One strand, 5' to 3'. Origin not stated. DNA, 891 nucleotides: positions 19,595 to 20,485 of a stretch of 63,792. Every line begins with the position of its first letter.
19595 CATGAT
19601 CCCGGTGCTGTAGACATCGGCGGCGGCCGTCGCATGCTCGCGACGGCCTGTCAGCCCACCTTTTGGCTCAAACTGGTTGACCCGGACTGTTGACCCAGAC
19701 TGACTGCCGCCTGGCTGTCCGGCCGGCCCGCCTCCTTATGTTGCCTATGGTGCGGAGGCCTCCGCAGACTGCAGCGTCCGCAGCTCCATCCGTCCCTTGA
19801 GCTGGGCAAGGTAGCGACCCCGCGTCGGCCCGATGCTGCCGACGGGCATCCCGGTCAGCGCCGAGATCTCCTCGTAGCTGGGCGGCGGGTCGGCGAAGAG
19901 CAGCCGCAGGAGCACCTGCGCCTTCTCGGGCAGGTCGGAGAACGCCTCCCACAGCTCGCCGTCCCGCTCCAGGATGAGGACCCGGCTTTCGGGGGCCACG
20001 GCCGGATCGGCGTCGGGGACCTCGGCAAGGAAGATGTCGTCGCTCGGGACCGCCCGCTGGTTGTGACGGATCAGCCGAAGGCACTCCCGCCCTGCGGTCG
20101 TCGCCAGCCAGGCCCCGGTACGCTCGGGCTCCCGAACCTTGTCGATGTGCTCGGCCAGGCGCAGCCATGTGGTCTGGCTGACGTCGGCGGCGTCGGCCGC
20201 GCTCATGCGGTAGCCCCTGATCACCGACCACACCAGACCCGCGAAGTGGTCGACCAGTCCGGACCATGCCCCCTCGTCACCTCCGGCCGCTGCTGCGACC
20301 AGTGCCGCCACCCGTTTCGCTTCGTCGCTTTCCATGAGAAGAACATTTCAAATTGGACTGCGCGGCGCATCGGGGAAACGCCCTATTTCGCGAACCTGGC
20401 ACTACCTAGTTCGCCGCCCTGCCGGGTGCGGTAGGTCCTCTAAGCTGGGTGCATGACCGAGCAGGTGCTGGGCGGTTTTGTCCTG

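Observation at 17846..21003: Receptor Ser/Thr kinase gene split by a ~1.36 kb inversion with in-phase 5-bp inverted microhomology; its divergent ECF sigma gene is flipped with it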

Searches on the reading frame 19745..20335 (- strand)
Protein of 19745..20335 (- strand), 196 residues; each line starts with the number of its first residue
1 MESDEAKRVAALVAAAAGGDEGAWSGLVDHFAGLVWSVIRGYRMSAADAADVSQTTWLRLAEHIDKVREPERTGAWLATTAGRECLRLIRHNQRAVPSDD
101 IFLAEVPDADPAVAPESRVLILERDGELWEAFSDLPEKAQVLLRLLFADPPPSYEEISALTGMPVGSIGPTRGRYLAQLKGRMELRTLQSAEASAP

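Call 7: search_protein_families(library=pfam, proteins=[window:19745-20335:-], max_evalue=0.01)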
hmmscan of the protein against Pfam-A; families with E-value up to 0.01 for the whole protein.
window:19745-20335:- (196 aa): 1 family
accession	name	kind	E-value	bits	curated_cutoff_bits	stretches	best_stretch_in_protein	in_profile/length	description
PF04542.20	Sigma70_r2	-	4.2e-13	49.3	24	1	27-94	1-70/71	Sigma-70 region 2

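Call 11: find_encoding_contigs(protein=window:19745-20335:-, flank=10000, max_places=10)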
Protein window:19745-20335:- (196 aa): 4 contigs read that carry it; 4 places shown.
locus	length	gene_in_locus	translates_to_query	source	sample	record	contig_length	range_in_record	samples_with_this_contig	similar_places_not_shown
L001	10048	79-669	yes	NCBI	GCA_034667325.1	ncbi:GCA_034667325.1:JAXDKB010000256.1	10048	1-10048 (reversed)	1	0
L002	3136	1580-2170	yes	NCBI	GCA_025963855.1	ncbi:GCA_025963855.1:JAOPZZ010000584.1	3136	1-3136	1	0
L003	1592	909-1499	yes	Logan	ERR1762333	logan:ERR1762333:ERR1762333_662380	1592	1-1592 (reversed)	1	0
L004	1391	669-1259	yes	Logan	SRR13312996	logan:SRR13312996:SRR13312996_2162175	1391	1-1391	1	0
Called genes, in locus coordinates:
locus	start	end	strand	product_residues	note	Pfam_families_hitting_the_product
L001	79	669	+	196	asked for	PF04542:Sigma70_r2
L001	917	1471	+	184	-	PF07274:DUF1440 (weak)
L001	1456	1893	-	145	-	-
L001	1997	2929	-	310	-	PF00551:Formyl_trans_N, PF02911:Formyl_trans_C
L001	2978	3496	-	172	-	PF01327:Pep_deformylase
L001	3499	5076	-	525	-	-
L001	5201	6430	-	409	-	PF00438:S-AdoMet_synt_N, PF02772:S-AdoMet_synt_M, PF02773:S-AdoMet_synt_C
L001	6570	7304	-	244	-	PF00149:Metallophos, PF12850:Metallophos_2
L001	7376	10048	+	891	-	PF01804:Penicil_amidase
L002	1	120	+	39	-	?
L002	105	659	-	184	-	PF07274:DUF1440 (weak)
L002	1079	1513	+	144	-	-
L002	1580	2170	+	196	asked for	PF04542:Sigma70_r2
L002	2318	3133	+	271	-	-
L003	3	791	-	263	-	?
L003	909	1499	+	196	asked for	PF04542:Sigma70_r2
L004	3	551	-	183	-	?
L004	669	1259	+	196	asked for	PF04542:Sigma70_r2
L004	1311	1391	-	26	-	?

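Call 19: find_related_loci(query=window:19745-20335:-, collection=metagenome_contigs, flank=3500)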
Query window:19745-20335:- (196 aa) in metagenome_contigs; peptide patterns used: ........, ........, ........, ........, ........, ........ (x = any residue, [..] = any of these).
556 stretches matched a pattern; 3 encode a relative of the query (tblastn E <= 1e-3); 3 distinct loci.
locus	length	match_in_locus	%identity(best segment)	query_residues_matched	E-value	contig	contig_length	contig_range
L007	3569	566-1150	98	1-195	2e-129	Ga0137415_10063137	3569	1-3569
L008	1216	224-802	91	1-193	3e-118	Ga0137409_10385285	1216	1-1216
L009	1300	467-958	50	24-191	3e-49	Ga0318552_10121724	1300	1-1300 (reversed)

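Call 20: find_related_loci(query=window:19745-20335:-, collection=genome_contigs, flank=5000)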
Query window:19745-20335:- (196 aa) in genome_contigs; peptide patterns used: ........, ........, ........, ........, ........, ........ (x = any residue, [..] = any of these).
395 stretches matched a pattern; 4 encode a relative of the query (tblastn E <= 1e-3); 4 distinct loci.
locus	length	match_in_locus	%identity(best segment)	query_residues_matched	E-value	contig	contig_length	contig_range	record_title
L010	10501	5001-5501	46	9-170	2e-44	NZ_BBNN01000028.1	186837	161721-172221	Streptomyces sp. NBRC 110035 strain TP-A0873, whole genome shotgun sequence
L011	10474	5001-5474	47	24-180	1e-34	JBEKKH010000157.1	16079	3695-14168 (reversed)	MAG: Streptosporangiaceae bacterium isolate SPRUCE 342 SPRUCE_342_157, whole genome shotgun sequence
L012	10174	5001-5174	41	20-77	1e-5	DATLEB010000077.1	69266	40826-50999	MAG TPA_asm: Kofleriaceae bacterium isolate SMAG_U14365 k141_10514584, whole genome shotgun sequence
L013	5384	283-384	53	58-91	1e-5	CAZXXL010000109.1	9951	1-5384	MAG TPA_asm: uncultured Thermoanaerobaculia bacterium isolate binchicken_co64_65 genome assembly, contig: NODE_5005_leng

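Call 27: search_protein_families(library=pfam, proteins=[L022:1917-3086:+], max_evalue=0.01)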
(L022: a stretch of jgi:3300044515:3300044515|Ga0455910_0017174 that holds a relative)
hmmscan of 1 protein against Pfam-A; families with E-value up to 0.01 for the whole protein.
L022:1917-3086:+ (390 aa): 3 families
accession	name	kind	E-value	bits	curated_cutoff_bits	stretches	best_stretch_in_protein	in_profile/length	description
PF13518.12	HTH_28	-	0.001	19.6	25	0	17-66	1-49/52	Helix-turn-helix domain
PF13565.12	HTH_32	-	0.0014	19.6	33.7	0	65-113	20-72/73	Homeodomain-like domain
PF13384.12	HTH_23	-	0.0062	16.8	24.6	0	16-48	5-36/50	Homeodomain-like domain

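Call 58: search_protein_families(library=ncbifam, proteins=[window:19745-20335:-, L022:1917-3086:+], max_evalue=0.001)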
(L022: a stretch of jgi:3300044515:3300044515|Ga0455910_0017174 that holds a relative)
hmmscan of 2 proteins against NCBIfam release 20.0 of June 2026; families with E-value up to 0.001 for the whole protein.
window:19745-20335:- (196 aa): 33 families (the best 25 are shown)
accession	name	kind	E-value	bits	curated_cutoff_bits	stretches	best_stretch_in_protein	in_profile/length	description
TIGR02937.1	sigma70-ECF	superfamily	3.1e-18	66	42.9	1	23-182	2-164/165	sigma-70 family RNA polymerase sigma factor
NF009166.1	PRK12513.1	equivalog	3.9e-10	39.7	206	1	6-175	6-177/193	RNA polymerase sigma factor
NF007223.0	PRK09641.1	equivalog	1.7e-09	37.8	209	1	12-170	8-171/187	RNA polymerase sigma factor SigW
NF009172.0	PRK12519.1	subfamily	6.3e-09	35.6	222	1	10-183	17-189/194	RNA polymerase sigma factor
TIGR02983.1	SigE-fam_strep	subfamily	9.1e-09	35.4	141.55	1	46-185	30-160/162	SigE family RNA polymerase sigma factor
NF008888.0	PRK11922.1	equivalog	1.2e-07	31.6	204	1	6-100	14-108/231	RNA polymerase sigma factor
TIGR02948.1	SigW_bacill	equivalog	2e-07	31.3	243.1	1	13-170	9-171/187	RNA polymerase sigma factor SigW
NF058625.1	sigma_PG0214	equivalog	3.2e-07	30.2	130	1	43-167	25-145/170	GFO_1088 family ECF-type sigma factor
TIGR02950.1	SigM_subfam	subfamily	3.7e-07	30.1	147.95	1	48-164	26-139/159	RNA polymerase sigma factor, SigM family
TIGR02989.1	Sig-70_gvs1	subfamily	4.5e-07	29.9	124.55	1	29-164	8-139/158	RNA polymerase sigma-70 factor, Rhodopirellula/Verrucomicrobium family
NF009198.0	PRK12546.1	equivalog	1.7e-06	27.9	270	1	26-186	12-164/188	RNA polymerase sigma factor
NF007230.0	PRK09648.1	subfamily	1.8e-06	27.8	209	1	3-185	7-191/195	RNA polymerase sigma factor ShbA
TIGR02985.1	Sig70_bacteroi1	subfamily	2e-06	28.1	126.4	1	23-162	2-141/162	RNA polymerase sigma-70 factor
NF009176.0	PRK12524.1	equivalog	5.4e-06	26.3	264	1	10-152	14-156/196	RNA polymerase sigma factor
NF007216.0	PRK09638.1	equivalog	5.9e-06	26.2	194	1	11-168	7-159/180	RNA polymerase sigma factor SigY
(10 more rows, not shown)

L022:1917-3086:+ (390 aa): 2 families
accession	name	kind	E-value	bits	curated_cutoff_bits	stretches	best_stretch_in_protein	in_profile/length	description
NF033577.2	transpos_IS481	equivalog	1.5e-07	31.2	224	1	17-136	1-123/284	IS481 family transposase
NF033545.0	transpos_IS630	equivalog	0.00022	20.8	100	1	18-129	2-120/299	IS630 family transposase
